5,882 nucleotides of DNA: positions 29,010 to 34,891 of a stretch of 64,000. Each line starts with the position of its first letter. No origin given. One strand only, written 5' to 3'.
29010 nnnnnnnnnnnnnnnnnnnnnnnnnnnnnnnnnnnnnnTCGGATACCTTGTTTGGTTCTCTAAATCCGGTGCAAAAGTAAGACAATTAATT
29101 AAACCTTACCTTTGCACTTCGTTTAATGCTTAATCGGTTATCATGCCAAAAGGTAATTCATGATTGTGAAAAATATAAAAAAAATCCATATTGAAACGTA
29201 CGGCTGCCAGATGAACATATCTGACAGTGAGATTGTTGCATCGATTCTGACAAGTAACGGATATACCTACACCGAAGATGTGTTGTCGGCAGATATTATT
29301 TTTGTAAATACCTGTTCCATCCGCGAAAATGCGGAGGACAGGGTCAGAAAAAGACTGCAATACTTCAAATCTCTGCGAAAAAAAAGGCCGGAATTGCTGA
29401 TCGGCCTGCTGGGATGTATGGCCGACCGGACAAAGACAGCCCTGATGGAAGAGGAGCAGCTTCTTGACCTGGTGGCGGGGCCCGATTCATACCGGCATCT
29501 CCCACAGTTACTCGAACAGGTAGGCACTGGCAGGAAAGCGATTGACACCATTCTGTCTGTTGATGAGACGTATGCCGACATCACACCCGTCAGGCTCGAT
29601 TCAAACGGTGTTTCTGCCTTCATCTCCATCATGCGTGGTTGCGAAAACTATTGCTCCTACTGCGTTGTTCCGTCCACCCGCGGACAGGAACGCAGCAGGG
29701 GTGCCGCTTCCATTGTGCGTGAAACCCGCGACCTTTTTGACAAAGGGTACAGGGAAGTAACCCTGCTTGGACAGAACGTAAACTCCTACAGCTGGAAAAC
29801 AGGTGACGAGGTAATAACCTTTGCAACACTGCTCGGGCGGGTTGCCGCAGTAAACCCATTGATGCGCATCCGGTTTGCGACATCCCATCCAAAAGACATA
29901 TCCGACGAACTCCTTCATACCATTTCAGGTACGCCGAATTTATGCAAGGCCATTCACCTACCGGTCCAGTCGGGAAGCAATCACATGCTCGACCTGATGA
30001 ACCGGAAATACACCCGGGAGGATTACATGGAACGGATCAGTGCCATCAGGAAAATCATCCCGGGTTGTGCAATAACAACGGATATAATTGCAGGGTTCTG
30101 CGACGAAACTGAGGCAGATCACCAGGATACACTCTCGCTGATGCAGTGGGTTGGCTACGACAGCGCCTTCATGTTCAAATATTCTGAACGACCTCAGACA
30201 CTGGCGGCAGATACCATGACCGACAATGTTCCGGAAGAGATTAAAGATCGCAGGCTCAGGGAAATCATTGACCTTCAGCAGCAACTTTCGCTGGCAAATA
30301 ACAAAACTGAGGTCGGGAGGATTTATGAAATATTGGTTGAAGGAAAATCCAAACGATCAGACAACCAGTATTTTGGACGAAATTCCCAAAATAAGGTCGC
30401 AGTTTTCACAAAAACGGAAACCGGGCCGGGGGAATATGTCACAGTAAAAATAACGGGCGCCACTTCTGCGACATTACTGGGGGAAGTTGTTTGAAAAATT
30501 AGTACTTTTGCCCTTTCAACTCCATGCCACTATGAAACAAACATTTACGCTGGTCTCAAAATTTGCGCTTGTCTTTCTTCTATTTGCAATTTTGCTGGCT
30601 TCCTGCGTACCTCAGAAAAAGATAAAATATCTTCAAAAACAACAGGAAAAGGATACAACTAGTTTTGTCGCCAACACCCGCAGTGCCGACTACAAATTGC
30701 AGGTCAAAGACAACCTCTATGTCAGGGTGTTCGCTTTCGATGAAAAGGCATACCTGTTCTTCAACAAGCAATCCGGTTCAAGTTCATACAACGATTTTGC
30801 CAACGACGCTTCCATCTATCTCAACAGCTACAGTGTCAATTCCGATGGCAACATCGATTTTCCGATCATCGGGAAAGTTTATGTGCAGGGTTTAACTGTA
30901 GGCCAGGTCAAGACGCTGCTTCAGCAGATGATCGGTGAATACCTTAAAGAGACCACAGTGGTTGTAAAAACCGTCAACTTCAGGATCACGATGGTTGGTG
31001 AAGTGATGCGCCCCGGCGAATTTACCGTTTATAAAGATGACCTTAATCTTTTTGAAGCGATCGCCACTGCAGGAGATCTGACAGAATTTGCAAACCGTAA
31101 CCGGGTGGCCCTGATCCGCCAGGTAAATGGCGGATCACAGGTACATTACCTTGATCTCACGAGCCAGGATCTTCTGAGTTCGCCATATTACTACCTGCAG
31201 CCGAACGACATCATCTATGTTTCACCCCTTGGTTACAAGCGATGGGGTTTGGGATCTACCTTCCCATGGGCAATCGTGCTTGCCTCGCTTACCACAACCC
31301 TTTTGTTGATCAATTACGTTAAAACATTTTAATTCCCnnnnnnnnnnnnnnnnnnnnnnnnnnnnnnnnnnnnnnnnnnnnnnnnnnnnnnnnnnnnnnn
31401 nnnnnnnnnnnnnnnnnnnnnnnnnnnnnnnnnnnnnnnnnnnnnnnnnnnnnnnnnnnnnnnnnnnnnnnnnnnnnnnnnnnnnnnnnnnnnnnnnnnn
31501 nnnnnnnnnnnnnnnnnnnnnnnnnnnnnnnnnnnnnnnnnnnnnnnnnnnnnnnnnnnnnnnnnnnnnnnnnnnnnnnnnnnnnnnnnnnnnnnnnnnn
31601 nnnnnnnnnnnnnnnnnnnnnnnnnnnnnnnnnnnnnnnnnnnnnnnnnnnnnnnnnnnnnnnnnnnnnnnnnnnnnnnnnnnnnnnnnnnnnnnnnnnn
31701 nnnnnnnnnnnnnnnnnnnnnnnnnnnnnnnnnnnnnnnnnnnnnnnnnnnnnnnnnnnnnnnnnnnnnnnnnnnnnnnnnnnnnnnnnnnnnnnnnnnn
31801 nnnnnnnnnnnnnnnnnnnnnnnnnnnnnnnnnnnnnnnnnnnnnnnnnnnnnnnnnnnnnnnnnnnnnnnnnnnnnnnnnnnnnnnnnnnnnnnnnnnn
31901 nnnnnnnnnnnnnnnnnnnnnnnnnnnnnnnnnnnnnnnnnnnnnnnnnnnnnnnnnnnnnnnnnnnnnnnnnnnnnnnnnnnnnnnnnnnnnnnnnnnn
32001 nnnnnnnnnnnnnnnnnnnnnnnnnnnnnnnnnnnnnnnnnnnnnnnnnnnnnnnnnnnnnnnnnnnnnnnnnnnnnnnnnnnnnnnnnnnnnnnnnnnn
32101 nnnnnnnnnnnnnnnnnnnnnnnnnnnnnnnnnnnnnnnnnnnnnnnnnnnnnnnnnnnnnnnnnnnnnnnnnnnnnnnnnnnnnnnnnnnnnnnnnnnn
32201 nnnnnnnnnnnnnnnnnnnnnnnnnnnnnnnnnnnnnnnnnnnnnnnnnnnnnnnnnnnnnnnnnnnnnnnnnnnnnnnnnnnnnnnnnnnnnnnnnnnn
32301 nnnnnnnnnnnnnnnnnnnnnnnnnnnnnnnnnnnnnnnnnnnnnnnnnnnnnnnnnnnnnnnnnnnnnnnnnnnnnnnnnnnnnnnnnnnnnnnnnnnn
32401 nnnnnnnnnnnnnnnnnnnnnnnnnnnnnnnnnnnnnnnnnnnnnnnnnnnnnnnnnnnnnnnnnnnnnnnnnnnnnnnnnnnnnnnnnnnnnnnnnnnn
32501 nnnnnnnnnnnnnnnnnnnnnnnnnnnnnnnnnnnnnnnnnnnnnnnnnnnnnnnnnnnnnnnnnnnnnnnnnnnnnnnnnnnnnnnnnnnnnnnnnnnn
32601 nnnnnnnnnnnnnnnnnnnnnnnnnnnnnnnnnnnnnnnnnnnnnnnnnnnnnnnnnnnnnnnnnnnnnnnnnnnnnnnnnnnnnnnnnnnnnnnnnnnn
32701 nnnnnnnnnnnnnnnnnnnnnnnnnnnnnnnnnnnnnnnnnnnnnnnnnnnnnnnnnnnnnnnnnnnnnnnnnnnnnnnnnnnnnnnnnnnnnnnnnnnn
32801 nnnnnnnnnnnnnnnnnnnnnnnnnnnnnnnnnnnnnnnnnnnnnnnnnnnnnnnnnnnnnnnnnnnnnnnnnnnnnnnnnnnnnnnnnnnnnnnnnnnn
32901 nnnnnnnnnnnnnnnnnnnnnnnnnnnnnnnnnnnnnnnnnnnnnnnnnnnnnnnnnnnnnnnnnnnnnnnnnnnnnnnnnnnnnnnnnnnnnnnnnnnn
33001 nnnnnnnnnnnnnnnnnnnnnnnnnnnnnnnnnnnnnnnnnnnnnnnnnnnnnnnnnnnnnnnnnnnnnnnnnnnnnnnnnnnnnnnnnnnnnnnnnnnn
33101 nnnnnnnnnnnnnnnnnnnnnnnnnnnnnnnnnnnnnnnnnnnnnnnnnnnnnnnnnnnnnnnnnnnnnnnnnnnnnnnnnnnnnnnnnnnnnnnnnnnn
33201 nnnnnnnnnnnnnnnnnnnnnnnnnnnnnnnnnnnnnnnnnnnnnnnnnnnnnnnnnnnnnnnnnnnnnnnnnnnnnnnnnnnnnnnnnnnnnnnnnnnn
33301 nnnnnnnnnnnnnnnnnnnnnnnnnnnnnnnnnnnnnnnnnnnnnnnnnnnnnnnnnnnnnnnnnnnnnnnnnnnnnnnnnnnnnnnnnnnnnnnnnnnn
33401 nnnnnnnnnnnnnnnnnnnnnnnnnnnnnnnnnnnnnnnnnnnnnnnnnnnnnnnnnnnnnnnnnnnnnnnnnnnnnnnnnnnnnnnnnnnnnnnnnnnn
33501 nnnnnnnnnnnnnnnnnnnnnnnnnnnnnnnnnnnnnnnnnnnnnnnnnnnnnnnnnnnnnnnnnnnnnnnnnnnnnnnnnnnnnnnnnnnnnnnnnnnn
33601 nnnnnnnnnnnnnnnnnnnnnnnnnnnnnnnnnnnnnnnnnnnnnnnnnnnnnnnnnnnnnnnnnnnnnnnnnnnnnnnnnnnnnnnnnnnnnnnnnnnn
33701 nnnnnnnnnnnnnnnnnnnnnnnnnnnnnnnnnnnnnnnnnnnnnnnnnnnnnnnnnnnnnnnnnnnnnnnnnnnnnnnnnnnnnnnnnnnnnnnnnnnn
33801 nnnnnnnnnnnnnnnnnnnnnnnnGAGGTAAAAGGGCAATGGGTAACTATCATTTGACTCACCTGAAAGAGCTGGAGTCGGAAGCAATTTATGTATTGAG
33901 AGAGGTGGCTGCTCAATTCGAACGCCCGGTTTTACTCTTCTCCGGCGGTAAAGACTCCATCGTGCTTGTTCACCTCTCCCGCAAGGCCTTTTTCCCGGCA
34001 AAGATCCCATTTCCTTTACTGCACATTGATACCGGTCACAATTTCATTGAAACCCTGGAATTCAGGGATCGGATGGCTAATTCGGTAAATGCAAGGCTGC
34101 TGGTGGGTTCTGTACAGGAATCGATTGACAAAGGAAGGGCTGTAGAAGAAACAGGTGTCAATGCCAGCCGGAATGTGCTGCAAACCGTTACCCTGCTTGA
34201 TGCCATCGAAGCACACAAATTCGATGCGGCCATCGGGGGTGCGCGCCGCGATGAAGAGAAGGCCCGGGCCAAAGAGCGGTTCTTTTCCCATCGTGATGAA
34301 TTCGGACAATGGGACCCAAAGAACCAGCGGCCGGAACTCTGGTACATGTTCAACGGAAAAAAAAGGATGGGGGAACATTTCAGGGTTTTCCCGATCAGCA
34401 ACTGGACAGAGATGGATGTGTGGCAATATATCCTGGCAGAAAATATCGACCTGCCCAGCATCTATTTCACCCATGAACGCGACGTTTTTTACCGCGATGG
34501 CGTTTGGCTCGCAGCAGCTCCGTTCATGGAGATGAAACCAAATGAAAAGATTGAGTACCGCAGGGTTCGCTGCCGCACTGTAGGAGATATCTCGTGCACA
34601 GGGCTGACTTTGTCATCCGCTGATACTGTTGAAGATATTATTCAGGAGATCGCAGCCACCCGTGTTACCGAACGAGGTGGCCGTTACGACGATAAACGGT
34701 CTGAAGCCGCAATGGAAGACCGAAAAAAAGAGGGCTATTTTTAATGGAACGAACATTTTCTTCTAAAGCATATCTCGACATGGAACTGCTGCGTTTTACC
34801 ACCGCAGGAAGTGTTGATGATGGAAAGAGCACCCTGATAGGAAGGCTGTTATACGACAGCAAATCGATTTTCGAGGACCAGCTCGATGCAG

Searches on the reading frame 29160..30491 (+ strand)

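Call 13: search_protein_families(library=ncbifam, proteins=[window:29160-30491:+], max_evalue=0.001)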
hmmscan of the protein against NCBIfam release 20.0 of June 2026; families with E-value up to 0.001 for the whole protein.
window:29160-30491:+ (444 aa): 12 families
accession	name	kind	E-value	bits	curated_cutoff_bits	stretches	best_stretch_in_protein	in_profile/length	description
TIGR01574.1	miaB-methiolase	equivalog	4.1e-141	471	355.3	1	8-444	1-437/437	tRNA (N6-isopentenyl adenosine(37)-C2)-methylthiotransferase MiaB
TIGR00089.1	TIGR00089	subfamily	2.1e-132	442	251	1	8-441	1-429/429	MiaB/RimO family radical SAM methylthiotransferase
NF010916.0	PRK14336.1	equivalog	6.9e-102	341.3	606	1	8-444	3-413/418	tRNA (N6-isopentenyl adenosine(37)-C2)-methylthiotransferase MiaB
TIGR01579.1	MiaB-like-C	equivalog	6.3e-84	282.6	357.05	1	11-413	1-398/416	tRNA (N(6)-L-threonylcarbamoyladenosine(37)-C(2))-methylthiotransferase MtaB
TIGR01578.1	MiaB-like-B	hypoth_equivalog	1.3e-76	258.1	314.7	1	8-444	1-421/421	tRNA (N(6)-L-threonylcarbamoyladenosine(37)-C(2))-methylthiotransferase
TIGR01125.1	TIGR01125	equivalog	2.9e-69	234.2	356.95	1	8-436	1-427/432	30S ribosomal protein S12 methylthiotransferase RimO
TIGR04014.1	B12_SAM_MJ_0865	equivalog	8.2e-21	74.3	360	1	147-402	155-402/434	methyl-coenzyme M reductase glutamine C-methyltransferase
TIGR04013.1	B12_SAM_MJ_1487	hypoth_equivalog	8.4e-20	70.9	251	1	100-336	90-338/382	TIGR04013 family B12-binding domain/radical SAM domain-containing protein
TIGR04479.1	bcpD_PhpK_rSAM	subfamily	2.8e-11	42.5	600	1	155-329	244-407/504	PhpK family radical SAM P-methyltransferase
NF050148.1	rSAM_ApyD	equivalog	4.5e-05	22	750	0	249-328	288-363/645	RiPP biosynthesis radical SAM protein ApyD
TIGR04072.2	rSAM_ladder_B12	equivalog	6.9e-05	21.7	360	1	155-339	183-357/443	lipid biosynthesis B12-binding/radical SAM protein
TIGR03994.1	rSAM_HemZ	equivalog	0.00041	19.6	321.4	0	265-329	201-264/401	coproporphyrinogen dehydrogenase HemZ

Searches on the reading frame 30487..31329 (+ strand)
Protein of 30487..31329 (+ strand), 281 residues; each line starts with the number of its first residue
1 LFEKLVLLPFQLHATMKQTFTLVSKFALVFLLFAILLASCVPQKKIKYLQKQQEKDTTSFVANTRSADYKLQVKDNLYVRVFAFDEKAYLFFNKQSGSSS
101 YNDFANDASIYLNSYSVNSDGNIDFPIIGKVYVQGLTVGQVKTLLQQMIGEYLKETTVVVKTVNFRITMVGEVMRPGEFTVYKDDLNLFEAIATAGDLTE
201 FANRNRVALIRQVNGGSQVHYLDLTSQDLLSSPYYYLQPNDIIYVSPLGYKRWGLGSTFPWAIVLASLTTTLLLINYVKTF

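Call 13: search_protein_families(library=ncbifam, proteins=[window:30487-31329:+], max_evalue=0.001)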
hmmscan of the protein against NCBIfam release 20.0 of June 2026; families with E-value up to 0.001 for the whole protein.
window:30487-31329:+ (281 aa): 4 families
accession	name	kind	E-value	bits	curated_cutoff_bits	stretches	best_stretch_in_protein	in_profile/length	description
TIGR03027.2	pepcterm_export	equivalog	1.8e-17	63.5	180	1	114-245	24-164/169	XrtA/PEP-CTERM system exopolysaccharide export protein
NF011658.0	PRK15078.1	subfamily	1.2e-14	53.9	333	1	115-245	118-249/380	polysaccharide export protein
NF041843.1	EpsY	equivalog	2.1e-12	46.7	320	1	115-229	75-190/211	exopolysaccharide export protein EpsY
TIGR03028.1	EpsE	equivalog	6.1e-10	38.8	262.65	1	117-245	26-159/239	polysaccharide export protein EpsE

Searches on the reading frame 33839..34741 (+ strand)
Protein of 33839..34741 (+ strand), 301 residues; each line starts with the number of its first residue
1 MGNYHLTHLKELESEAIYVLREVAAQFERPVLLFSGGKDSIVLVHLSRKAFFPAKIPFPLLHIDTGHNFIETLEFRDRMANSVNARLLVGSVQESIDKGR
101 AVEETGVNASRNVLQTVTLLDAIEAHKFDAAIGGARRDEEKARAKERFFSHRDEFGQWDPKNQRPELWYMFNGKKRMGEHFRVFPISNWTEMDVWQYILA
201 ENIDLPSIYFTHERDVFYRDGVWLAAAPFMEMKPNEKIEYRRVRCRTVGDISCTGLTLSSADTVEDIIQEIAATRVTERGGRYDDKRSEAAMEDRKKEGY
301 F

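Call 13: search_protein_families(library=ncbifam, proteins=[window:33839-34741:+], max_evalue=0.001)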
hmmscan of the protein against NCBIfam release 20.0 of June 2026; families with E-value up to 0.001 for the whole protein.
window:33839-34741:+ (301 aa): 13 families
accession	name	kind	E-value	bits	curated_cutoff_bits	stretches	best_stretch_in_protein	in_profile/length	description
NF003587.0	PRK05253.1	subfamily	1.2e-137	458.2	195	1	3-301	3-301/301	sulfate adenylyltransferase subunit CysD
NF009214.0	PRK12563.1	equivalog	4.5e-133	443.6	413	1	5-301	20-317/317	sulfate adenylyltransferase subunit CysD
TIGR02039.1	CysD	subfamily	5.2e-131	436.6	396.6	1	9-301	1-294/294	sulfate adenylyltransferase, small subunit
NF010367.0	PRK13795.1-2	equivalog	1.3e-14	53.6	456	1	5-85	219-296/584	hypothetical protein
NF010366.0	PRK13795.1-1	equivalog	6.4e-14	51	745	1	7-91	242-328/667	hypothetical protein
NF002537.0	PRK02090.1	equivalog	3.5e-13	49.7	154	1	14-204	26-195/244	phosphoadenylyl-sulfate reductase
NF010368.0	PRK13795.1-3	equivalog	1.2e-11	43.6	588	1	8-96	227-312/635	hypothetical protein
NF006351.0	PRK08576.1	equivalog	2.5e-10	39.5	290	1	9-222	218-398/436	hypothetical protein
TIGR00434.1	cysH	subfamily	1e-09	38.6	165.1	1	34-155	20-144/214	phosophoadenylyl-sulfate reductase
TIGR02057.1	PAPS_reductase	equivalog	3.5e-09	36.9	254.2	1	35-145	32-145/224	phosphoadenosine phosphosulfate reductase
TIGR02055.1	APS_reductase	subfamily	1.4e-08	34.8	235.3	1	40-205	6-151/194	adenylylsulfate reductase, thioredoxin dependent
NF006327.0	PRK08557.1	equivalog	2.8e-08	33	366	0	180-209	313-342/415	hypothetical protein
NF010369.0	PRK13795.1-4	equivalog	2.4e-06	26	1086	1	9-85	232-306/633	hypothetical protein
